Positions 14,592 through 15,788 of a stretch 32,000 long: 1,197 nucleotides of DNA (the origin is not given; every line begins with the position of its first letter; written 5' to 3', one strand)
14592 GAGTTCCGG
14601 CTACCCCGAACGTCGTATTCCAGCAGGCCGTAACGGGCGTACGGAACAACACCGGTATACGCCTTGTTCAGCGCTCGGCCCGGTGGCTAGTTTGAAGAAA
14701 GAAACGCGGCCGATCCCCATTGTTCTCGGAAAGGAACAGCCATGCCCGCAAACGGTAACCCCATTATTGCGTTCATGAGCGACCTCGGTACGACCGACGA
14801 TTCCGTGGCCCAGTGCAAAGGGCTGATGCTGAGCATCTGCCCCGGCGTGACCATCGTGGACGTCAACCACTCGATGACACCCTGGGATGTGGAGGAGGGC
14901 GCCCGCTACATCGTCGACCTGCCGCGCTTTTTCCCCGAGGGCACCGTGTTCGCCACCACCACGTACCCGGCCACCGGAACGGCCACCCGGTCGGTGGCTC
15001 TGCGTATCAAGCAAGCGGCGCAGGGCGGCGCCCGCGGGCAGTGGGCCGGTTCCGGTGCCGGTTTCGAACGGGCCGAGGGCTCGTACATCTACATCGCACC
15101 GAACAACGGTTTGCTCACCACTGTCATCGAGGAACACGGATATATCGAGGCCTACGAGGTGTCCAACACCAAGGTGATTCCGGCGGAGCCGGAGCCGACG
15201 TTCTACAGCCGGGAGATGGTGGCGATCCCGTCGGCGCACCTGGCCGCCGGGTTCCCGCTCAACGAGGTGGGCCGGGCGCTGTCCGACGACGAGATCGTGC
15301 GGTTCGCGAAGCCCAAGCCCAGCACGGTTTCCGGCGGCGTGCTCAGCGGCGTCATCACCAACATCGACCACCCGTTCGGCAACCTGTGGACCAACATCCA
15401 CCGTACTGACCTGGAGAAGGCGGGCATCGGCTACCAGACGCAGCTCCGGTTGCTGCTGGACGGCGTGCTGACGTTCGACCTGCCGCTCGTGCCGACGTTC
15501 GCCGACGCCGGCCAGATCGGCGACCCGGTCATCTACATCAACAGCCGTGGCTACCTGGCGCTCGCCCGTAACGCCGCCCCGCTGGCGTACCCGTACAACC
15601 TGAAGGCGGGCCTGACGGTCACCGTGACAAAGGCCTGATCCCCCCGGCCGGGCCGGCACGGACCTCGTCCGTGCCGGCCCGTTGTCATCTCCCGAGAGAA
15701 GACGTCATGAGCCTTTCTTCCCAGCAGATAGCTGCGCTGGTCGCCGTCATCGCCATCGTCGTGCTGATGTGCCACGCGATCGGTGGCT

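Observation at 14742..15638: Bona fide fluorinase rather than chlorinase or DUF62 hydroxide adenosyltransferase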

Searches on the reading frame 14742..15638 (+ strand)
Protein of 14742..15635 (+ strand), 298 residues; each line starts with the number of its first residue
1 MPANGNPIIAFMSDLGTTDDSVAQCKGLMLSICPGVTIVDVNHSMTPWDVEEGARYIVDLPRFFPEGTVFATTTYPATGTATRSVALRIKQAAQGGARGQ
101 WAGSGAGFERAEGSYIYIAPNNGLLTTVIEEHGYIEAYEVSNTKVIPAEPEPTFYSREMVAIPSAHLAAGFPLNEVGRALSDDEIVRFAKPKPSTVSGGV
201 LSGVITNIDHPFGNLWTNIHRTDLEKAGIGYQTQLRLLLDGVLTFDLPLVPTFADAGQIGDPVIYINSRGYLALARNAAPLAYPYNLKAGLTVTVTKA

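Call 4: search_solved_structures(query=window:14742-15635:+, show_alignments=3, max_evalue=0.001)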
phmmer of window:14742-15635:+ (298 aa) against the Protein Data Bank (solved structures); distinct sequences matched with E-value up to 0.001: 16.
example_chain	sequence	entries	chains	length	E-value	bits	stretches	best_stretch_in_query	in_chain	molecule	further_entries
5b6i_A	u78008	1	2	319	3.1e-161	539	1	2-295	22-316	Fluorinase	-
5lmz_A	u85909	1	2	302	3.9e-161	538.7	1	4-295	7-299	Fluorinase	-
1rqp_A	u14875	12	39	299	1.6e-159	533.4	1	5-295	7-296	5'-fluoro-5'-deoxyadenosine synthase | 5'-FLUORO-5'-DEOXY-ADENOSINE SYNTHASE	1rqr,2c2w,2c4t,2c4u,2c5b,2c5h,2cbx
2v7x_A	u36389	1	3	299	4.4e-159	532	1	5-295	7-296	5'-FLUORO-5'-DEOXYADENOSINE SYNTHASE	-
2v7t_A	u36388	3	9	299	6.4e-159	531.4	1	5-295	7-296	5'-FLUORO-5'-DEOXYADENOSINE SYNTHASE | 5'-FLUORO-5'-DEOXY ADENOSINE SYNTHETASE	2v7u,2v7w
2q6l_A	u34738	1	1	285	3.5e-52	181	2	112-296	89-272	Hypothetical protein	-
2q6o_A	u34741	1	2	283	1.4e-51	179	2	112-296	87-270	Hypothetical Protein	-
2q6i_A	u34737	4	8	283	1.2e-50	176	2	112-296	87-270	Hypothetical protein | chlorinase | Adenosyl-chloride synthase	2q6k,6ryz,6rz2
7ccg_A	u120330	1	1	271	7e-50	173.5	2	112-295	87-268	DNA-directed RNA polymerase subunit delta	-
7xto_A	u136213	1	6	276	3.2e-46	161.5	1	8-282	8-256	soil bacterial derived chlorinase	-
2zbu_A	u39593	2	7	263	1.9e-24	90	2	115-293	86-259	Uncharacterized conserved protein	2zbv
2cw5_A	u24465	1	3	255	4.3e-15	59.3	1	9-86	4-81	Bacterial fluorinating enzyme homolog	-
2wr8_A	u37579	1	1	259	9.2e-13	51.7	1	6-87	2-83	PUTATIVE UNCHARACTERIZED PROTEIN PH0463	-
1wu8_A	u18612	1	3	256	2.4e-12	50.3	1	9-87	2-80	hypothetical protein PH0463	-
22uy_A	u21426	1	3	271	3.5e-08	36.6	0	8-90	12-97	(R)-S-adenosyl-L-methionine hydrolase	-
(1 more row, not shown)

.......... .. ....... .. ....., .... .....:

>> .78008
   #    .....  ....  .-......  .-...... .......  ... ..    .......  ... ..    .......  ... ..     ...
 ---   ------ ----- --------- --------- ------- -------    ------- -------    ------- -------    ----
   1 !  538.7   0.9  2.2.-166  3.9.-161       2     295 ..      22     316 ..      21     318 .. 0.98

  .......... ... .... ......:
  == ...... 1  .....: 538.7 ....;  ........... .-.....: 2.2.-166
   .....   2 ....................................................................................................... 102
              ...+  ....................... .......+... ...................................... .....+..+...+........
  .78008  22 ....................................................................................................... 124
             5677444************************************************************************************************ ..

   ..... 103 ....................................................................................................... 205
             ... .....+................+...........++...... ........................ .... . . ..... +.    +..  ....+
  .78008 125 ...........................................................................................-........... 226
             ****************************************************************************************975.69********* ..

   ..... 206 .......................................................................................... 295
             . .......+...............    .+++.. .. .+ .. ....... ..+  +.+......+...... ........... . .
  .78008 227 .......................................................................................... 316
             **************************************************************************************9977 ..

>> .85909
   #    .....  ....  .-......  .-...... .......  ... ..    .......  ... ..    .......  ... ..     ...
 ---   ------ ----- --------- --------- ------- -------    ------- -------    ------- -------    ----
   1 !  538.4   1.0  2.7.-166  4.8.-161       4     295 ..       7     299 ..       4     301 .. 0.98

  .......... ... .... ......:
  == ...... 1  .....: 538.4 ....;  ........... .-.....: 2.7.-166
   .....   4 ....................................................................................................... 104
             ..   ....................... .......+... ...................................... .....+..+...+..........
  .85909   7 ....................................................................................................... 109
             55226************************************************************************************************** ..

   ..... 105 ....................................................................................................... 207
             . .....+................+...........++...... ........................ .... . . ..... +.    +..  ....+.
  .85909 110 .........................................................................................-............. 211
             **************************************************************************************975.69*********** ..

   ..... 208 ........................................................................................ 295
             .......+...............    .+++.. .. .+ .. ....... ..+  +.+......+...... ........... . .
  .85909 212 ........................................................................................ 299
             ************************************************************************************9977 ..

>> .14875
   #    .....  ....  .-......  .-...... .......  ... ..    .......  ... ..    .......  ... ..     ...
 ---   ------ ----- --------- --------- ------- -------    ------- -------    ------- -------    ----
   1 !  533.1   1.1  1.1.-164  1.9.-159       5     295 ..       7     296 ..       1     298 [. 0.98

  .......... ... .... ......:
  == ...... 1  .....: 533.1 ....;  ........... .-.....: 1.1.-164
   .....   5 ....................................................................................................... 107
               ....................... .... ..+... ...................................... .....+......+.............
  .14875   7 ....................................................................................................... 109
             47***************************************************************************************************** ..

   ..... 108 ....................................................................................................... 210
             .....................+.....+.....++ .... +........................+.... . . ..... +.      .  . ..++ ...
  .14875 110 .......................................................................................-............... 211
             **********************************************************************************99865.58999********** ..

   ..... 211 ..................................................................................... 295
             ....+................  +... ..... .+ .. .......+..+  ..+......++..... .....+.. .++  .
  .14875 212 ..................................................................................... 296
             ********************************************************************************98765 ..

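Call 5: search_protein_families(library=pfam, proteins=[window:14742-15635:+])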
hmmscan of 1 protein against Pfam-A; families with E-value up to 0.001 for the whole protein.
window:14742-15635:+ (298 aa): 2 families
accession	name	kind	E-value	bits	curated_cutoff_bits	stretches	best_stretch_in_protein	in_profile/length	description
PF01887.21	SAM_HAT_N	-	1.3e-28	100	26.3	2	9-91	1-83/145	SAM hydroxide adenosyltransferase N-terminal domain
PF20257.3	SAM_HAT_C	-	5.2e-13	49.6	25.5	1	203-293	1-83/84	SAM hydroxide adenosyltransferase C-terminal domain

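Call 6: search_protein_families(library=ncbifam, proteins=[window:14742-15635:+])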
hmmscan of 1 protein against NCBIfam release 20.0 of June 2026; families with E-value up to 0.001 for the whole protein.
window:14742-15635:+ (298 aa): 3 families
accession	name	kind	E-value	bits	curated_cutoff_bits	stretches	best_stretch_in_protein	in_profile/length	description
TIGR04507.1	fluorinase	equivalog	9.8e-185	612.5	400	1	13-297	1-285/286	adenosyl-fluoride synthase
NF058624.1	RSAMHdlseTHET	equivalog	1.2e-25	90.6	350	2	113-294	83-248/250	(R)-S-adenosyl-L-methionine hydrolase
NF053629.1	RSAMPyrc0463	equivalog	8.3e-14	51.8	470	1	9-89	2-82/256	(R)-S-adenosyl-L-methionine hydrolase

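Call 7: find_homologous_proteins(query=window:14742-15635:+, max_evalue=1e-20)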
Query window:14742-15635:+ (298 aa): 279 proteins with E <= 1e-20 among 2450 candidates; the best 120 are listed.
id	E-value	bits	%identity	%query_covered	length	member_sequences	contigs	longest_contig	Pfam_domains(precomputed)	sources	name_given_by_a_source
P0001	4.0e-183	626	93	100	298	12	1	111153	PF01887.22,PF20257.4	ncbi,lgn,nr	ncbi:DNA-directed RNA polymerase subunit delta [Amorphoplanes digitatis]|nr:DNA-directed RNA polymer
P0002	3.7e-181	619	92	100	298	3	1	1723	PF01887.22,PF20257.4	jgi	-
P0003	2.5e-177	607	90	100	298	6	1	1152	PF01887.22,PF20257.4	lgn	-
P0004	3.0e-177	606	90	100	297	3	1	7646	PF01887.22,PF20257.4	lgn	-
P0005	2.2e-169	581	85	100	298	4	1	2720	PF01887.22,PF20257.4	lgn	-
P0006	2.2e-167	574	85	100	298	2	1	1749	PF01887.22,PF20257.4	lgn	-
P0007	9.8e-166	569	84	100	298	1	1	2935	PF01887.22,PF20257.4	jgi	jgi:adenosyl-fluoride synthase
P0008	4.0e-164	563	83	100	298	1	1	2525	PF01887.22,PF20257.4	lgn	-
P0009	2.9e-162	557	82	100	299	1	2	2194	PF01887.22,PF20257.4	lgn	-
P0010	4.4e-162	557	85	96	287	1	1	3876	PF01887.22,PF20257.4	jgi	jgi:hypothetical protein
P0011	1.1e-161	555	81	98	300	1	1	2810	PF01887.22,PF20257.4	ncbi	-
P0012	5.8e-161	553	81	99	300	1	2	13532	PF01887.22,PF20257.4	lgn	-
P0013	4.1e-160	550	84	96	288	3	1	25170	PF01887.22,PF20257.4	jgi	jgi:adenosyl-fluoride synthase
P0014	5.5e-160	550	81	100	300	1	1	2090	PF01887.22,PF20257.4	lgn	-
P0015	1.2e-159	549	82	98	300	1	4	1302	PF01887.22,PF20257.4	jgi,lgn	-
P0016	2.2e-159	548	82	97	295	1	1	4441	PF01887.22,PF20257.4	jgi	jgi:adenosyl-fluoride synthase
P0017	1.5e-158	545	81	99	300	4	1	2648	PF01887.22,PF20257.4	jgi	jgi:adenosyl-fluoride synthase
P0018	1.6e-158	545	82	98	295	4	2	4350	PF01887.22,PF20257.4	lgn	-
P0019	1.7e-158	545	84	99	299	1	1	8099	PF01887.22,PF20257.4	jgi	jgi:adenosyl-fluoride synthase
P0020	2.2e-158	545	82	99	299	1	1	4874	PF01887.22,PF20257.4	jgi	jgi:adenosyl-fluoride synthase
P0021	3.9e-158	544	82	100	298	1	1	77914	PF01887.22,PF20257.4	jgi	jgi:adenosyl-fluoride synthase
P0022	4.2e-158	544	81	97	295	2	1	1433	PF01887.22,PF20257.4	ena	-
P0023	7.3e-158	543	83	96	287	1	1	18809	PF01887.22,PF20257.4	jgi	jgi:adenosyl-fluoride synthase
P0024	8.2e-158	543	81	98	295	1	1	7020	PF01887.22,PF20257.4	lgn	-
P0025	1.2e-157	542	80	98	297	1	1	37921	PF01887.22,PF20257.4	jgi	jgi:adenosyl-fluoride synthase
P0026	1.9e-157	541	81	95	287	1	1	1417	PF01887.22,PF20257.4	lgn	-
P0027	2.3e-157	541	80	100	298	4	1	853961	PF01887.22,PF20257.4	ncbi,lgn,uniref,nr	ncbi:acetolactate synthase [Amycolatopsis bartoniae]|uniref:Fluorinase n=2 Tax=Amycolatopsis bartoni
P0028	2.4e-157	541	79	98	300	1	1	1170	PF01887.22,PF20257.4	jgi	jgi:adenosyl-fluoride synthase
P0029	2.5e-157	541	82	98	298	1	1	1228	PF01887.22,PF20257.4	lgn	-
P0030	2.5e-157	541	82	97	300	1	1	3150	PF01887.22,PF20257.4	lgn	-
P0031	3.0e-157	541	81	99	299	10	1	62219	PF01887.22,PF20257.4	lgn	-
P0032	5.1e-157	540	82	97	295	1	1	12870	PF01887.22,PF20257.4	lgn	-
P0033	6.7e-157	540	82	97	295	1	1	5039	PF01887.22,PF20257.4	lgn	-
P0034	7.8e-157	539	81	98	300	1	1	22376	PF01887.22,PF20257.4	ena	-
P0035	8.8e-157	539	82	99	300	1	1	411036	PF01887.22,PF20257.4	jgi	jgi:adenosyl-fluoride synthase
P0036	1.2e-156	539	80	99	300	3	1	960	PF01887.22,PF20257.4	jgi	-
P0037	8.3e-156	536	81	98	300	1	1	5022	PF01887.22,PF20257.4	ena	-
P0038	1.4e-155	535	80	97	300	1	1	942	PF01887.22,PF20257.4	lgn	-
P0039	1.8e-155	535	80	99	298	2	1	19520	PF01887.22,PF20257.4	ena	-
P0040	2.3e-155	535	82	98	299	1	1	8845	PF01887.22,PF20257.4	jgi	jgi:adenosyl-fluoride synthase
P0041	2.6e-155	534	79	100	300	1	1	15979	PF01887.22,PF20257.4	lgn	-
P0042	6.8e-155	533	80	100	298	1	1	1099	PF01887.22,PF20257.4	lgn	-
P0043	8.3e-155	533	81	97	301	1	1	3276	PF01887.22,PF20257.4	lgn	-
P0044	1.1e-154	532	79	99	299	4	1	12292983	PF01887.22,PF20257.4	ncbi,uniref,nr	ncbi:adenosyl-fluoride synthase [Streptomyces umbrinus]|uniref:Fluorinase n=2 Tax=Streptomyces umbri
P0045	1.2e-154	532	80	99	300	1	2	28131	PF01887.22,PF20257.4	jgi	jgi:adenosyl-fluoride synthase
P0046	1.9e-154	532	81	95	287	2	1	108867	PF01887.22,PF20257.4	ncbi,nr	ncbi:adenosyl-fluoride synthase [Solihabitans fulvus]|nr:adenosyl-fluoride synthase [Solihabitans fu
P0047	1.9e-154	532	80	98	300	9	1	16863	PF01887.22,PF20257.4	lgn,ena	-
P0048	2.1e-154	531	79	99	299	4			PF01887.22,PF20257.4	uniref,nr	uniref:5'-FLUORO-5'-DEOXYADENOSINE SYNTHASE n=1 Tax=Streptantibioticus cattleyicolor TaxID=29303 Rep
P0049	7.4e-154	530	80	100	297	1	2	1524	PF01887.22,PF20257.4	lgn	-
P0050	8.2e-154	530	80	98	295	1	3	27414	PF01887.22,PF20257.4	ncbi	ncbi:MAG: adenosyl-fluoride synthase [Streptosporangiaceae bacterium]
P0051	1.2e-153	529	79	98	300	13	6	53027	PF01887.22,PF20257.4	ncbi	-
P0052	1.5e-153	529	81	95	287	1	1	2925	PF01887.22,PF20257.4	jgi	jgi:adenosyl-fluoride synthase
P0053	1.7e-153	528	79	98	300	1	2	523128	PF01887.22,PF20257.4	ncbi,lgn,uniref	ncbi:S-adenosyl-l-methionine hydroxide adenosyltransferase family protein [Actinoallomurus oryzae]|u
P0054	2.5e-153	528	80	99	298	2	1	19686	PF01887.22,PF20257.4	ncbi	-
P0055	2.9e-153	528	78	100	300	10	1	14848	PF01887.22,PF20257.4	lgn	-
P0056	3.3e-153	528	79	98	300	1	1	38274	PF01887.22,PF20257.4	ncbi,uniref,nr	ncbi:adenosyl-fluoride synthase [Amycolatopsis sp. H20-H5]|uniref:adenosyl-fluoride synthase n=1 Tax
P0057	4.1e-153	527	80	100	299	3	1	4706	PF01887.22,PF20257.4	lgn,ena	-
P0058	4.6e-153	527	82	96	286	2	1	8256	PF01887.22,PF20257.4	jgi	jgi:hypothetical protein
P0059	5.0e-153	527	79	98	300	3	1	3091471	PF01887.22,PF20257.4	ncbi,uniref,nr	ncbi:adenosyl-fluoride synthase [Amycolatopsis sp. 195334CR]|uniref:adenosyl-fluoride synthase n=1 T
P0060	7.5e-153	526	79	97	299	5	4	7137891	PF01887.22,PF20257.4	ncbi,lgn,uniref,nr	ncbi:adenosyl-fluoride synthase [Streptomyces sp. SID5475]|uniref:Fluorinase n=2 Tax=Streptomyces xi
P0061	9.7e-153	526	79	98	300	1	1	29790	PF01887.22,PF20257.4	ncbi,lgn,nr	ncbi:MAG: adenosyl-fluoride synthase [Actinomycetota bacterium]|nr:adenosyl-fluoride synthase [Actin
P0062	1.0e-152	526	77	98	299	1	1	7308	PF01887.22,PF20257.4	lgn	-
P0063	2.2e-152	525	78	98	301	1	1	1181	PF01887.22,PF20257.4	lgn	-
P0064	5.6e-152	523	77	98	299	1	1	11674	PF01887.22,PF20257.4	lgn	-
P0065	8.6e-152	523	80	96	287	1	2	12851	PF01887.22,PF20257.4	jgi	jgi:adenosyl-fluoride synthase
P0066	9.7e-152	523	80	99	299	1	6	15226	PF01887.22,PF20257.4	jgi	jgi:adenosyl-fluoride synthase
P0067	1.2e-151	522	82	95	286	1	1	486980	PF01887.22,PF20257.4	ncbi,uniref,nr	ncbi:adenosyl-fluoride synthase [Streptomyces sp. SAJ15]|uniref:adenosyl-fluoride synthase n=1 Tax=S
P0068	1.3e-151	522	76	98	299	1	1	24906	PF01887.22,PF20257.4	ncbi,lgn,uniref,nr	ncbi:hypothetical protein SAMN04487820_1174 [Actinopolyspora mzabensis]|uniref:Fluorinase n=1 Tax=Ac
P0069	1.5e-151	522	81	95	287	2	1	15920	PF01887.22,PF20257.4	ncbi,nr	ncbi:MAG TPA: adenosyl-fluoride synthase [Pseudonocardiaceae bacterium]|nr:adenosyl-fluoride synthas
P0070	2.1e-151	522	78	98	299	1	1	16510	PF01887.22,PF20257.4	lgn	-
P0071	3.2e-151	521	78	99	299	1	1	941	PF01887.22,PF20257.4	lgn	-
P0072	3.3e-151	521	77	98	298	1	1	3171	PF01887.22,PF20257.4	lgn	-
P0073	4.1e-151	521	81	95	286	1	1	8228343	PF01887.22,PF20257.4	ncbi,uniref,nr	ncbi:adenosyl-fluoride synthase [Streptomyces sp. LX-29]|uniref:adenosyl-fluoride synthase n=1 Tax=S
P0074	4.8e-151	520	79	98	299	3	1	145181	PF01887.22,PF20257.4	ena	-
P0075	5.6e-151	520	78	98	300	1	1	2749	PF01887.22,PF20257.4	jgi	jgi:adenosyl-fluoride synthase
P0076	7.6e-151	520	78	97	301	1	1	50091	PF01887.22,PF20257.4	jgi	jgi:adenosyl-fluoride synthase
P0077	1.0e-150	519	79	100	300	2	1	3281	PF01887.22,PF20257.4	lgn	-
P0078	1.6e-150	519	78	98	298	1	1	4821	PF01887.22,PF20257.4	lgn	-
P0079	1.7e-150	519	78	98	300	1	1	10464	PF01887.22,PF20257.4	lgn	-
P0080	2.8e-150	518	78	97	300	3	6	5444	PF01887.22,PF20257.4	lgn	-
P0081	2.0e-149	515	79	96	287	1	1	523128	PF01887.22,PF20257.4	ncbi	ncbi:adenosyl-fluoride synthase [Actinoallomurus oryzae]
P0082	2.3e-149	515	78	99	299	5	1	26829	PF01887.22,PF20257.4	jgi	-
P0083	3.0e-149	515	76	99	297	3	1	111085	PF01887.22,PF20257.4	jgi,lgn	jgi:hypothetical protein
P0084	4.9e-149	514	78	96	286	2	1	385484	PF01887.22,PF20257.4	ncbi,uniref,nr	ncbi:adenosyl-fluoride synthase [Streptomyces iconiensis]|uniref:Fluorinase n=1 Tax=Streptomyces ico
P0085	6.1e-149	514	78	98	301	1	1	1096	PF01887.22,PF20257.4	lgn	-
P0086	4.5e-148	511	77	98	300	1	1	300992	PF01887.22,PF20257.4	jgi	jgi:adenosyl-fluoride synthase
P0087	6.1e-148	510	73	100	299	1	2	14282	PF01887.22,PF20257.4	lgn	-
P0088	3.8e-147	508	78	96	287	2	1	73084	PF01887.22,PF20257.4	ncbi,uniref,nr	ncbi:MAG TPA: adenosyl-fluoride synthase [Actinophytocola sp.]|uniref:adenosyl-fluoride synthase n=1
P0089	1.0e-146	506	75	99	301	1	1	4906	PF01887.22,PF20257.4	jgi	jgi:adenosyl-fluoride synthase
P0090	1.6e-146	506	75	99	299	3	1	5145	PF01887.22,PF20257.4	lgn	-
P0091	1.8e-146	505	77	96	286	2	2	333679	PF01887.22,PF20257.4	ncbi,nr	ncbi:DNA-directed RNA polymerase subunit delta [Microbispora rosea subsp. aerata]|nr:adenosyl-fluori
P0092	1.2e-145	503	78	95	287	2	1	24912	PF01887.22,PF20257.4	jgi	jgi:adenosyl-fluoride synthase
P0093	3.9e-144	498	76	98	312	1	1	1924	PF01887.22,PF20257.4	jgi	-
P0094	7.4e-144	497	74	99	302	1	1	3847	PF01887.22,PF20257.4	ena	-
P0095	3.2e-143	495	75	97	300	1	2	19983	PF01887.22,PF20257.4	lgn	-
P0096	3.8e-143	495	75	100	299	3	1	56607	PF01887.22,PF20257.4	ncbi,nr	ncbi:MAG: adenosyl-fluoride synthase [Streptosporangiales bacterium]|nr:adenosyl-fluoride synthase [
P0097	5.3e-142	491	74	97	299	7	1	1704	PF01887.22,PF20257.4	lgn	-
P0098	7.4e-142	490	74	97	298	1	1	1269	PF01887.22,PF20257.4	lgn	-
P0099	1.1e-140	486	74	97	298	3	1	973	PF01887.22,PF20257.4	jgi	-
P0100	1.2e-138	480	81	90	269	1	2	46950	PF01887.22,PF20257.4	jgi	jgi:adenosyl-fluoride synthase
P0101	1.4e-138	480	72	98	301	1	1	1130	PF01887.22,PF20257.4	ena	-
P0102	2.0e-137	476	73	97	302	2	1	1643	PF01887.22,PF20257.4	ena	-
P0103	2.9e-137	475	73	99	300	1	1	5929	PF01887.22,PF20257.4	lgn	-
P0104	6.3e-137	474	70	99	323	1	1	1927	PF01887.22,PF20257.4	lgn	-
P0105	6.7e-137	474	71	99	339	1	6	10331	PF01887.22,PF20257.4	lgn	-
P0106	7.5e-137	474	73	96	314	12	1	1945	PF01887.22,PF20257.4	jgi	jgi:adenosyl-fluoride synthase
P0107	2.1e-136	472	71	97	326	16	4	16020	PF01887.22,PF20257.4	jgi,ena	-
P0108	2.7e-136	472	72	99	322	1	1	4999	PF01887.22,PF20257.4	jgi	jgi:adenosyl-fluoride synthase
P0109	4.1e-136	471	70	99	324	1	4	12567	PF01887.22,PF20257.4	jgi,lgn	jgi:adenosyl-fluoride synthase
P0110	4.3e-136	471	71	97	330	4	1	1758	PF01887.22,PF20257.4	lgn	-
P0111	6.6e-136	471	69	97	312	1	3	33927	PF01887.22,PF20257.4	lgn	-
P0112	1.9e-135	469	69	99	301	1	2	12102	PF01887.22,PF20257.4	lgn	-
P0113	2.1e-135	469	77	91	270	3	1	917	PF01887.22,PF20257.4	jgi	jgi:adenosyl-fluoride synthase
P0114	8.4e-135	467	68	99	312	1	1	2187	PF01887.22,PF20257.4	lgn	-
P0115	2.5e-134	466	70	95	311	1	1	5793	PF01887.22,PF20257.4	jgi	jgi:hypothetical protein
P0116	3.7e-134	465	71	97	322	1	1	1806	PF01887.22,PF20257.4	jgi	jgi:adenosyl-fluoride synthase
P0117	1.1e-133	463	71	97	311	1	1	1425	PF01887.22,PF20257.4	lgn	-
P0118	6.9e-133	461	69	97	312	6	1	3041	PF01887.22,PF20257.4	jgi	-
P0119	8.0e-133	461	70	99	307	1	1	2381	PF01887.22,PF20257.4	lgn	-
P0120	8.7e-133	460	70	97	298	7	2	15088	PF01887.22,PF20257.4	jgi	jgi:adenosyl-fluoride synthase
